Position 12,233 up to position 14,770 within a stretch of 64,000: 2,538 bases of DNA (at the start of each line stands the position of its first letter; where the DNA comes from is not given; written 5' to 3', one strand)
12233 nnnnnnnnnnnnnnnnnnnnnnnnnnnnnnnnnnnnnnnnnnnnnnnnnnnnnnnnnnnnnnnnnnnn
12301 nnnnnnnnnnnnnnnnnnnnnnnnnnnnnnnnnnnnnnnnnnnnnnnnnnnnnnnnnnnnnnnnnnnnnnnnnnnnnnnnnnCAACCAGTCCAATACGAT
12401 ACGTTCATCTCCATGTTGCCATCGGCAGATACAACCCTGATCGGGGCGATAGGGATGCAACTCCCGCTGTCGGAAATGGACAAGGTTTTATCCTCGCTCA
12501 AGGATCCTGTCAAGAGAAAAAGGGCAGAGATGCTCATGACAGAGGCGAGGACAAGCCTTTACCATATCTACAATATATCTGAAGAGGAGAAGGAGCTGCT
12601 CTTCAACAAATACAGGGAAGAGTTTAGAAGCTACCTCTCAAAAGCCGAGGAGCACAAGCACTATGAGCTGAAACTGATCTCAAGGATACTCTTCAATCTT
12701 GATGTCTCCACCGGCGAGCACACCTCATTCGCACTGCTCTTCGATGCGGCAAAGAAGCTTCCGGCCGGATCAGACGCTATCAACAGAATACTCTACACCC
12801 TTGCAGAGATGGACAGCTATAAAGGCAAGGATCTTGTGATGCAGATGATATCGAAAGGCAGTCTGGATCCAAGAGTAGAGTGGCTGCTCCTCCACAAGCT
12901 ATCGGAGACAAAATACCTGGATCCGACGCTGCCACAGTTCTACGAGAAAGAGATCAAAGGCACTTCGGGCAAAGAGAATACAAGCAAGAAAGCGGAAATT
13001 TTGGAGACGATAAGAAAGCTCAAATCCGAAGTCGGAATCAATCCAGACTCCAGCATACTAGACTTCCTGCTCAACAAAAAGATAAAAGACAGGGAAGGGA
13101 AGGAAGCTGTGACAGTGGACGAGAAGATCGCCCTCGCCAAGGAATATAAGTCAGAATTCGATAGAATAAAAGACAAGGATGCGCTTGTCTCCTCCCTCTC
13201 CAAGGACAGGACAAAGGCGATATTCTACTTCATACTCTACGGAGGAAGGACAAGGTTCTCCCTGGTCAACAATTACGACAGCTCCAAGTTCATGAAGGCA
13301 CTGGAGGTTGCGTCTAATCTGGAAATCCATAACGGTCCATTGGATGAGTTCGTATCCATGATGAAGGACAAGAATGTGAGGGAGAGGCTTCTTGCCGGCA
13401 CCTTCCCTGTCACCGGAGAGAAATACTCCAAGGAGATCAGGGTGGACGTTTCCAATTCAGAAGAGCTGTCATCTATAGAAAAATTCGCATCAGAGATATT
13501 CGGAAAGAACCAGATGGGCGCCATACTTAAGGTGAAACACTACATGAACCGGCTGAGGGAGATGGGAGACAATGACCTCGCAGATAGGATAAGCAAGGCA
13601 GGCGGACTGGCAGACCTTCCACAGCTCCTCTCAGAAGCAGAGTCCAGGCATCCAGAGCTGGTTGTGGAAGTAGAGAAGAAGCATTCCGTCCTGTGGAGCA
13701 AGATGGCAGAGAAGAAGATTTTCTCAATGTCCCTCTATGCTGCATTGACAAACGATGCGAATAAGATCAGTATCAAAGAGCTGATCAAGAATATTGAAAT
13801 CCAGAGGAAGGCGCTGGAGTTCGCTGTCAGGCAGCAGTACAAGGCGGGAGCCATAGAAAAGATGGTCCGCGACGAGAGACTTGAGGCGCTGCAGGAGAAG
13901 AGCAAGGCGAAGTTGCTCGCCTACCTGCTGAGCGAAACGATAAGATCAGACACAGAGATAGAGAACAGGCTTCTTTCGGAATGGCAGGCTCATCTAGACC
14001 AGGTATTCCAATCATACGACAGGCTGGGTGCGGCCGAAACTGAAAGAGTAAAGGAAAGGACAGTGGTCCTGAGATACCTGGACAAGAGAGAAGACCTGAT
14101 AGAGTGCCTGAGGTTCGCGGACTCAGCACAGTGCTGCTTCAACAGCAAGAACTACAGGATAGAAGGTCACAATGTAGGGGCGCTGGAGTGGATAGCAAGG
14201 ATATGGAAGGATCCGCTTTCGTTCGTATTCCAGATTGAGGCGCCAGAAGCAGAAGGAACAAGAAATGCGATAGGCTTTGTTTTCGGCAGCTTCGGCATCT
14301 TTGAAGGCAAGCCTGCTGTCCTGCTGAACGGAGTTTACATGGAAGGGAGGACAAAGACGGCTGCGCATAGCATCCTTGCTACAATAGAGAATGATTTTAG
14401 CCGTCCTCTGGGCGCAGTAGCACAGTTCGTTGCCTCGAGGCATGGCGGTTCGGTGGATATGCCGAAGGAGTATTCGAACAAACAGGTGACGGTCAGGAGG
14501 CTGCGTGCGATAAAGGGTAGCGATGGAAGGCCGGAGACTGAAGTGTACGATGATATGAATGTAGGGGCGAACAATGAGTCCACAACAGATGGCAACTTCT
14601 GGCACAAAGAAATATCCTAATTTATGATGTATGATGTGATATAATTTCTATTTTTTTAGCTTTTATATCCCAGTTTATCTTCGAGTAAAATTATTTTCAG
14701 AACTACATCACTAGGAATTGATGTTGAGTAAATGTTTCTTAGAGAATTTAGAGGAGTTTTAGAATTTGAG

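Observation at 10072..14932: IS skeleton with TIRs and 21-bp direct repeats carrying a GC-rich foreign cargo, inserted inside the conserved secY-adk / DUF106-cmk string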

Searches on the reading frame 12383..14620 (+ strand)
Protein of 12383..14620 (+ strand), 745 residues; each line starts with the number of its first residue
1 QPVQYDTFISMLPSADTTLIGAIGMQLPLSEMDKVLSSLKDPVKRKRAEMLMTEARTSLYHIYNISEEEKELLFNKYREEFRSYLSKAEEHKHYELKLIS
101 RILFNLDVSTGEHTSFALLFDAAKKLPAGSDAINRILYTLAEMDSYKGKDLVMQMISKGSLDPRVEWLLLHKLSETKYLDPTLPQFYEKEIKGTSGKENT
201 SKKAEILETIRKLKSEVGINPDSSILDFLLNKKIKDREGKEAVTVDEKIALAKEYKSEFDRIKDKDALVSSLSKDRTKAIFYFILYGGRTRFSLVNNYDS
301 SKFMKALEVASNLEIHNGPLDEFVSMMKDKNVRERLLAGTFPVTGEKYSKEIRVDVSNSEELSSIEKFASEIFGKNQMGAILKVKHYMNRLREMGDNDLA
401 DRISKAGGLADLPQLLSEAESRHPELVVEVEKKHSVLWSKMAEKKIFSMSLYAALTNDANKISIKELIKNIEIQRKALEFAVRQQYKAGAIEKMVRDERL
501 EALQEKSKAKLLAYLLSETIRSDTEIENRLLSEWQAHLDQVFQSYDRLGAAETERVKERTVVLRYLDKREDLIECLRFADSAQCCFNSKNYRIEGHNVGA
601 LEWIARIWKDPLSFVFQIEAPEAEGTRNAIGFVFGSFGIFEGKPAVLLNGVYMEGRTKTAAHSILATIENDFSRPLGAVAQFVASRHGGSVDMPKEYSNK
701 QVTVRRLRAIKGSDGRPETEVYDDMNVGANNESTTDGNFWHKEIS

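Call 26: find_homologous_proteins(query=window:12383-14617:+)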
Query window:12383-14617:+ (745 aa): 5 proteins with E <= 0.001 among 8000 candidates.
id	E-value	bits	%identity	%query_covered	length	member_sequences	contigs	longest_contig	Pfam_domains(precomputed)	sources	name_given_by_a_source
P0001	0.0e+0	1638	100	100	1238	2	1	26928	PF14559.13,PF12862.14,PF00515.35,PF13424.13,PF28559.1,PF13176.13,PF24603.2,PF08626.17,PF07719.24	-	-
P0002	5.5e-217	741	49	99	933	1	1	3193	-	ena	-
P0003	2.7e-207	709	46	99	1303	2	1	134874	PF12862.14,PF01535.27,PF13176.13,PF13428.13,PF14559.13,PF00515.35,PF13424.13,PF28559.1,PF13181.13,PF24603.2,PF08626.17,PF07719.24,PF13174.13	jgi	-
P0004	1.1e-206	707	52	85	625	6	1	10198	-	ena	-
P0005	5.9e-75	271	26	94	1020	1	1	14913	-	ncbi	-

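Call 27: find_encoding_contigs(protein=P0003, flank=10000, max_places=4)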
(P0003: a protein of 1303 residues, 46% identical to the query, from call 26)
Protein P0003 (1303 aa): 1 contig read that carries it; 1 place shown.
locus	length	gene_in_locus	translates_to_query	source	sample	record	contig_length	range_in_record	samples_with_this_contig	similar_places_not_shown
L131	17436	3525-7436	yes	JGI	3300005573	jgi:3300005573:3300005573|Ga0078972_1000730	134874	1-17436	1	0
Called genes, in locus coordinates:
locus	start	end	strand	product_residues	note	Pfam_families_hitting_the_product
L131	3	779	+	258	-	?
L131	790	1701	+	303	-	PF01555:N6_N4_Mtase, PF01170:UPF0020 (faint), PF03602:Cons_hypoth95, PF08241:Methyltransf_11 (faint), PF01555:N6_N4_Mtase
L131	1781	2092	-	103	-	-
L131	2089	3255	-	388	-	-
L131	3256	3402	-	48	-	-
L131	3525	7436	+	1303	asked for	PF08626:TRAPPC9-Trs120 (faint), PF24603:TPR_30 (faint), PF00515:TPR_1 (faint), PF01535:PPR (faint), PF07719:TPR_2 (faint), PF12862:ANAPC5 (faint), PF13424:TPR_12, PF13424:TPR_12 (weak), +6 more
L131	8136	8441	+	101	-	PF00366:Ribosomal_S17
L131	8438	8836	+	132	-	PF00238:Ribosomal_L14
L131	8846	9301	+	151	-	PF16906:Ribosomal_L26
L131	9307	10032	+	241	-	PF08071:RS4NT, PF00900:Ribosomal_S4e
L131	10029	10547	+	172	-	PF00281:Ribosomal_L5, PF00673:Ribosomal_L5_C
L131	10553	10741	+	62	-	PF00253:Ribosomal_S14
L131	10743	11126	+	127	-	PF00410:Ribosomal_S8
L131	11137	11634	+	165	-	PF00347:Ribosomal_L6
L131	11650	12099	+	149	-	PF01655:Ribosomal_L32e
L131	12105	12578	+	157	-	PF01280:Ribosomal_L19e, PF25476:Ribosomal_L19e_C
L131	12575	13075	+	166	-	PF17144:Ribosomal_L5e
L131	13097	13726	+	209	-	PF00333:Ribosomal_S5, PF03719:Ribosomal_S5_C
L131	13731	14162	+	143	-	PF00327:Ribosomal_L30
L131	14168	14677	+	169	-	PF00828:Ribosomal_L27A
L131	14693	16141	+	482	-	PF00344:SecY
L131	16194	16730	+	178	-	PF13207:AAA_17, PF13238:AAA_18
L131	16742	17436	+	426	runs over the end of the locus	PF02403:Seryl_tRNA_N, PF00587:tRNA-synt_2b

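Call 28: find_encoding_contigs(protein=P0004, flank=10000, max_places=4)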
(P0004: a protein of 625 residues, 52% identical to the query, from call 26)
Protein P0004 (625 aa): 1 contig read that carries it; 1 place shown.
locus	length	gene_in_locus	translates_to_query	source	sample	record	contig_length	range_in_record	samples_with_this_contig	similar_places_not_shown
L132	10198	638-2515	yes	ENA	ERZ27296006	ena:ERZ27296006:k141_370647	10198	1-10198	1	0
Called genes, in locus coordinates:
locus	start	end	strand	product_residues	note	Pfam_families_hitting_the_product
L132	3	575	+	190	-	?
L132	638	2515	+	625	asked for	-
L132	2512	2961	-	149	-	-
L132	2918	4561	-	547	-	PF05362:Lon_C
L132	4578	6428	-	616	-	PF00270:DEAD (faint), PF06733:DEAD_2, PF13307:Helicase_C_2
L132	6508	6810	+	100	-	PF18765:Polbeta, PF01909:NTP_transf_2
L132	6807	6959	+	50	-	PF01934:HepT-like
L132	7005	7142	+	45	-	PF01934:HepT-like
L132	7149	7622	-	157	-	-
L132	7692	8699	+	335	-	PF13207:AAA_17, PF13238:AAA_18, PF00383:dCMP_cyt_deam_1, PF14437:MafB19-deam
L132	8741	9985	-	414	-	-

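Call 29: find_encoding_contigs(protein=P0005, flank=10000, max_places=4)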
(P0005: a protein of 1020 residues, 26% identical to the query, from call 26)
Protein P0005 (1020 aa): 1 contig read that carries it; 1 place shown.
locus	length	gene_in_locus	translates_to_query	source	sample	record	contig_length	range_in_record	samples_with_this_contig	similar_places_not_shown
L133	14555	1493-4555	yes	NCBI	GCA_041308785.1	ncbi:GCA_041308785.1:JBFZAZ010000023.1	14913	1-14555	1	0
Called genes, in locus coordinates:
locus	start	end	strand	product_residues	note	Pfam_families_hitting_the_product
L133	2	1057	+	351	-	?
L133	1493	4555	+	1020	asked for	-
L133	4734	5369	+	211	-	PF01351:RNase_HII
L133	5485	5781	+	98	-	PF09527:ATPase_gene1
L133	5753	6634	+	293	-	PF00119:ATP-synt_A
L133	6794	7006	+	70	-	PF00137:ATP-synt_C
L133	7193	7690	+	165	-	PF00430:ATP-synt_B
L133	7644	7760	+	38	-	-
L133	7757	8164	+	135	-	PF00213:OSCP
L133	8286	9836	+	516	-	PF02874:ATP-synt_ab_N, PF00006:ATP-synt_ab, PF00306:ATP-synt_ab_C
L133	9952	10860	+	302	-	PF00231:ATP-synt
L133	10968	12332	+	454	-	PF02874:ATP-synt_ab_N, PF00006:ATP-synt_ab, PF22919:ATP-synt_VA_C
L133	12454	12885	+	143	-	PF02823:ATP-synt_DE_N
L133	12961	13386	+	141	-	PF20393:Pro_CA_2, PF00484:Pro_CA (weak)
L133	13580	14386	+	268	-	PF00226:DnaJ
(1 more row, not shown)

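Call 30: find_encoding_contigs(protein=P0002, flank=10000, max_places=4)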
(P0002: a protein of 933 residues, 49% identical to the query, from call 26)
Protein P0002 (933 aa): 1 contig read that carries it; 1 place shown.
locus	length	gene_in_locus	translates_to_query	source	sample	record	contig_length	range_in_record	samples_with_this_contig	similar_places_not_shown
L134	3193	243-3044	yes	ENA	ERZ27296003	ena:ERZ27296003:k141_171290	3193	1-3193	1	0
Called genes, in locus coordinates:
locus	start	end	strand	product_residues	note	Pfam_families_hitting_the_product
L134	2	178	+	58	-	?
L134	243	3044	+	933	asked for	-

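Call 35: search_solved_structures(query=A1, max_evalue=1)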
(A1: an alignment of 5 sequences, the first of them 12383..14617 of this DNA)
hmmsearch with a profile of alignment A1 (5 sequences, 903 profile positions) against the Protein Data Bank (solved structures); distinct sequences matched with E-value up to 1: 1.
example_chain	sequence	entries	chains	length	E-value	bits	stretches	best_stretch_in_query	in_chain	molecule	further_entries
3ter_A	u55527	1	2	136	0.17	13.4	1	194-283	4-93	Mammalian stromal interaction molecule-1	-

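Call 36: find_related_loci(query=A1, collection=genome_contigs, flank=6000)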
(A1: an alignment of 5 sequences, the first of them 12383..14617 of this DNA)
Query A1 (745 aa) in genome_contigs; peptide patterns used: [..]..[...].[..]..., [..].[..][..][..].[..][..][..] (x = any residue, [..] = any of these).
69 stretches matched a pattern; 18 encode a relative of the query (tblastn E <= 1e-3); 18 distinct loci.
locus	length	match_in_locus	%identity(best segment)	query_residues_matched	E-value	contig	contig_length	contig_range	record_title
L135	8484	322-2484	40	19-742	3e-177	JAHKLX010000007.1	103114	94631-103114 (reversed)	MAG: Candidatus Micrarchaeota archaeon isolate MAG 296 R1_Bin_00314_17_000000000031, whole genome shotgun sequence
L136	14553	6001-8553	26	9-744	3e-70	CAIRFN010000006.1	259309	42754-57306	uncultured Candidatus Berkelbacteria bacterium isolate AM-lipid-01-D8_bin-0424 genome assembly, contig: bin-0424:06/13,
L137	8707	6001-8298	36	76-744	3e-43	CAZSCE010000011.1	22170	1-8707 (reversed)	MAG TPA_asm: uncultured Candidatus Saccharibacteria bacterium isolate SRP272421_co1_693 genome assembly, contig: NODE_59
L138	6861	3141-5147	35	174-743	3e-43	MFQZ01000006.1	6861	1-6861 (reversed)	MAG: Candidatus Magasanikbacteria bacterium RIFOXYC2_FULL_42_28 rifoxyc2_full_scaffold_3191, whole genome shotgun sequen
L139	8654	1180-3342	37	140-744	6e-43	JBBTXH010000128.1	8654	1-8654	MAG: Patescibacteria group bacterium isolate H51-bin326_1 H51_bin326_1_000000000128, whole genome shotgun sequence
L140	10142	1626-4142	36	16-744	1e-42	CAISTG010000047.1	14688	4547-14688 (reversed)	MAG: Candidatus Buchananbacteria bacterium isolate MJ-time_bin-7222 genome assembly, contig: bin-7222:47/66, whole genom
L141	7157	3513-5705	37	120-744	2e-41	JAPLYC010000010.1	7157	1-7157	MAG: Candidatus Parcubacteria bacterium isolate LacPavin_0920_SED3_MAG_40_21 LacPavin_0920_SED3_scaffold_2654627, whole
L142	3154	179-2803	38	3-744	9e-42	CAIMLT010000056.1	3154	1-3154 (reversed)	uncultured bacterium isolate Loclat_bin-06345 genome assembly, contig: bin-06345:056/102, whole genome shotgun sequence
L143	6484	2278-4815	37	16-744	8e-41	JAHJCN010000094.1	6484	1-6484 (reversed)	MAG: Patescibacteria group bacterium isolate Modern_marine.mb.308 Modern_marine.mb.308_k141_2075698, whole genome shotgu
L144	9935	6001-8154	36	131-742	4e-40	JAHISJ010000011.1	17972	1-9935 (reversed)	MAG: Patescibacteria group bacterium isolate MM_PC_MetaG.mb.169 MM_PC_MetaG.mb.169_k141_781250, whole genome shotgun seq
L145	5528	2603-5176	35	14-744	7e-39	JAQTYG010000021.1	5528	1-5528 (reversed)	MAG: Patescibacteria group bacterium isolate STC_31 NODE_42317_length_5528_cov_16.117015_Sandtown_C, whole genome shotgu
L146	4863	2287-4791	35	27-741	9e-38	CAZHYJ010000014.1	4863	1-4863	MAG TPA_asm: uncultured Gammaproteobacteria bacterium isolate SRP263991_co7_335 genome assembly, contig: NODE_40694_leng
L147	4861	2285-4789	35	27-741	9e-38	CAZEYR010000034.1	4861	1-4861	MAG TPA_asm: uncultured Gammaproteobacteria bacterium isolate SRP263991_co3_384 genome assembly, contig: NODE_28867_leng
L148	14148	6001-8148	35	131-744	2e-37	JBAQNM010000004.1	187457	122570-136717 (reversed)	MAG: Candidatus Moraniibacteriota bacterium isolate MFD12002_ilm_asm_bin53 k127_2304, whole genome shotgun sequence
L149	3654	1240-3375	35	144-745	2e-37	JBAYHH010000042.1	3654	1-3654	MAG: Candidatus Magasanikiibacteriota bacterium isolate SO_2016_GW1_145 scaffold50485_OW334_2016, whole genome shotgun s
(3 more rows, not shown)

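Call 38: find_homologous_proteins(query=A1, max_evalue=0.00001)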
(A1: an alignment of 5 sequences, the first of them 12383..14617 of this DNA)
Query A1 (5 sequences) (745 aa, profile of the alignment): 5 proteins with E <= 0.00001 among 8000 candidates.
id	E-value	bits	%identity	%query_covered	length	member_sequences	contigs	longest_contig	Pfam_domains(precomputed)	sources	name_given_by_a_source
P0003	0.0e+0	1695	46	99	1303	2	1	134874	PF12862.14,PF01535.27,PF13176.13,PF13428.13,PF14559.13,PF00515.35,PF13424.13,PF28559.1,PF13181.13,PF24603.2,PF08626.17,PF07719.24,PF13174.13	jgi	-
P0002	0.0e+0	1508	49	99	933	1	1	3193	-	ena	-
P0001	0.0e+0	1366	100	100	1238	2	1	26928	PF14559.13,PF12862.14,PF00515.35,PF13424.13,PF28559.1,PF13176.13,PF24603.2,PF08626.17,PF07719.24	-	-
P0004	0.0e+0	1154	52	85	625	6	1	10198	-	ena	-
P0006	0.0e+0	1135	69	99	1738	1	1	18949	PF13424.13,PF28559.1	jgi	jgi:hypothetical protein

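Call 39: find_encoding_contigs(protein=P0006, flank=10000, max_places=4)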
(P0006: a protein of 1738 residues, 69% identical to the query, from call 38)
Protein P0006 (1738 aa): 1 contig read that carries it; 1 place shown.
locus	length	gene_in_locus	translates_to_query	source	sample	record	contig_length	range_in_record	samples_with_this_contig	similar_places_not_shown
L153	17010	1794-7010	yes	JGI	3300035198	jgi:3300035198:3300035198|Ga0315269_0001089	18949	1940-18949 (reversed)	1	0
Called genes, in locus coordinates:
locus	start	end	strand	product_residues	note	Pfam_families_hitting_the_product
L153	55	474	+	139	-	PF00515:TPR_1 (faint), PF07719:TPR_2 (faint), PF13181:TPR_8 (faint), PF13371:TPR_9 (faint), PF13428:TPR_14 (faint), PF13431:TPR_17 (faint), PF13432:TPR_16 (faint)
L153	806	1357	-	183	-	PF13420:Acetyltransf_4 (faint), PF13673:Acetyltransf_10 (faint), PF00583:Acetyltransf_1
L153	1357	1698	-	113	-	PF02261:Asp_decarbox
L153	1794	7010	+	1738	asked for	PF13424:TPR_12 (faint), PF28559:TPR_SusR (faint)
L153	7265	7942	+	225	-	-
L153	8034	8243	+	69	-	-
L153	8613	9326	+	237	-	PF10584:Proteasome_A_N, PF00227:Proteasome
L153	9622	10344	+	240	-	PF01172:SBDS_N, PF09377:SBDS_domain_II, PF20268:SBDS_C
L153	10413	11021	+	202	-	PF00013:KH_1 (weak), PF15985:KH_6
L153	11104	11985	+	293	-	PF01138:RNase_PH, PF03725:RNase_PH_C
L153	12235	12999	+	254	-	PF01138:RNase_PH, PF03725:RNase_PH_C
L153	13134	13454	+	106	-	PF01780:Ribosomal_L37ae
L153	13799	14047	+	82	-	PF09341:Pcc1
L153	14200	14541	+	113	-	-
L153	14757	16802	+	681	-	PF03030:H_PPase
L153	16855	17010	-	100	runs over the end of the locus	PF01035:DNA_binding_1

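Call 50: search_protein_representatives(alignment_id=A1)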
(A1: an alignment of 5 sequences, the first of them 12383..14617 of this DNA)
Query: 5 sequences, 903 profile positions. Proteins with E-value up to 0.001 (for the whole library): 298; up to 1e-10: 245; up to 1e-30: 133. The best 150 are listed.
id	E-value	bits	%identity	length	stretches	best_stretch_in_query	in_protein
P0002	0.0e+00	1508.3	-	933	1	1-903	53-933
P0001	0.0e+00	1366.2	-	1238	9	78-902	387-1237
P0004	0.0e+00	1154.3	-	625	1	276-903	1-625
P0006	0.0e+00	1135.1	-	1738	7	80-902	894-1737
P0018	9.4e-236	801.8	-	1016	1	8-902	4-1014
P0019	2.3e-223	760.8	-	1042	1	61-901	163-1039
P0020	1.6e-221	754.7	-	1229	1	73-902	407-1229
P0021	1.9e-221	754.5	-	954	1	34-902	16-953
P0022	2.7e-221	754.0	-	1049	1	159-902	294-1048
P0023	3.9e-210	717.1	-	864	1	231-891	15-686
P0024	3.4e-202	690.8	-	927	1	65-902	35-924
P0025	2.4e-201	688.0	-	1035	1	22-901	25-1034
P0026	1.5e-200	685.3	-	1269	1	103-902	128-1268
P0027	1.9e-200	685.0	-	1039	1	8-902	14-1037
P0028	3.9e-200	684.0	-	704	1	244-902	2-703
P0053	8.9e-110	385.0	-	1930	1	242-902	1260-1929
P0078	1.7e-67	245.1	-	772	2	690-894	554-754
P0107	1.0e-40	156.5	-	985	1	725-898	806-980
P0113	2.4e-39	151.9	-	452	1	725-902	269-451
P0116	5.2e-39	150.8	-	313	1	725-902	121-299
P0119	6.9e-38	147.1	-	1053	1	724-896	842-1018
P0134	1.6e-34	135.9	-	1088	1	725-900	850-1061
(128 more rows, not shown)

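Call 52: search_protein_families(library=pfam, proteins=[P0018, P0026, P0053, P0107, P0119, P0134, P0078, P0113, P0116], max_evalue=0.001)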
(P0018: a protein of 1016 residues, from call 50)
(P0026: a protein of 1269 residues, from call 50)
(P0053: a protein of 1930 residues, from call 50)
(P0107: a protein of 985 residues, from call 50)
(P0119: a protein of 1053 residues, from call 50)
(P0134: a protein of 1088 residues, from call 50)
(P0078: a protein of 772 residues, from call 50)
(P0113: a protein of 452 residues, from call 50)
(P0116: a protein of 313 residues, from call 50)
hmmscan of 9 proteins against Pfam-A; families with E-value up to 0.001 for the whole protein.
P0018 (1016 aa): 0 families

P0026 (1269 aa): 5 families
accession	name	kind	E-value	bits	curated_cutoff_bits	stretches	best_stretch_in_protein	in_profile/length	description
PF07719.23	TPR_2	-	1.5e-10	40.8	27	0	316-348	1-33/34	Tetratricopeptide repeat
PF14559.12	TPR_19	-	2.1e-08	34.8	25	0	328-375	3-46/68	Tetratricopeptide repeat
PF01535.26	PPR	-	4e-07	30.3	25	0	319-341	3-25/31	PPR repeat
PF13424.12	TPR_12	-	3.5e-06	27.5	30.1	0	221-274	8-65/77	Tetratricopeptide repeat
PF13428.12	TPR_14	-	4.4e-05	24.2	23.5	0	317-347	2-32/44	Tetratricopeptide repeat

P0053 (1930 aa): 0 families

P0107 (985 aa): 1 family
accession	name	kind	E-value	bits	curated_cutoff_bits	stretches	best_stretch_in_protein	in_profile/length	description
PF14559.12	TPR_19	-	0.0005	20.8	25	0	122-151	26-55/68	Tetratricopeptide repeat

P0119 (1053 aa): 0 families

P0134 (1088 aa): 0 families

P0078 (772 aa): 0 families

P0113 (452 aa): 0 families

P0116 (313 aa): 0 families

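Call 85: search_protein_families(library=phrogs, proteins=[window:12383-14620:+], max_evalue=0.01)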
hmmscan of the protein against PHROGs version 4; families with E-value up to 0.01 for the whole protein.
window:12383-14620:+ (745 aa): 0 families

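Call 86: find_related_loci(query=A1, collection=viral_contigs, flank=5000)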
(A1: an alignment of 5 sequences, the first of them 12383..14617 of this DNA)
Query A1 (745 aa) in viral_contigs; peptide patterns used: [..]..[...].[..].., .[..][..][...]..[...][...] (x = any residue, [..] = any of these).
277 stretches matched a pattern, but none encodes a relative of the query by tblastn (E <= 1e-3).
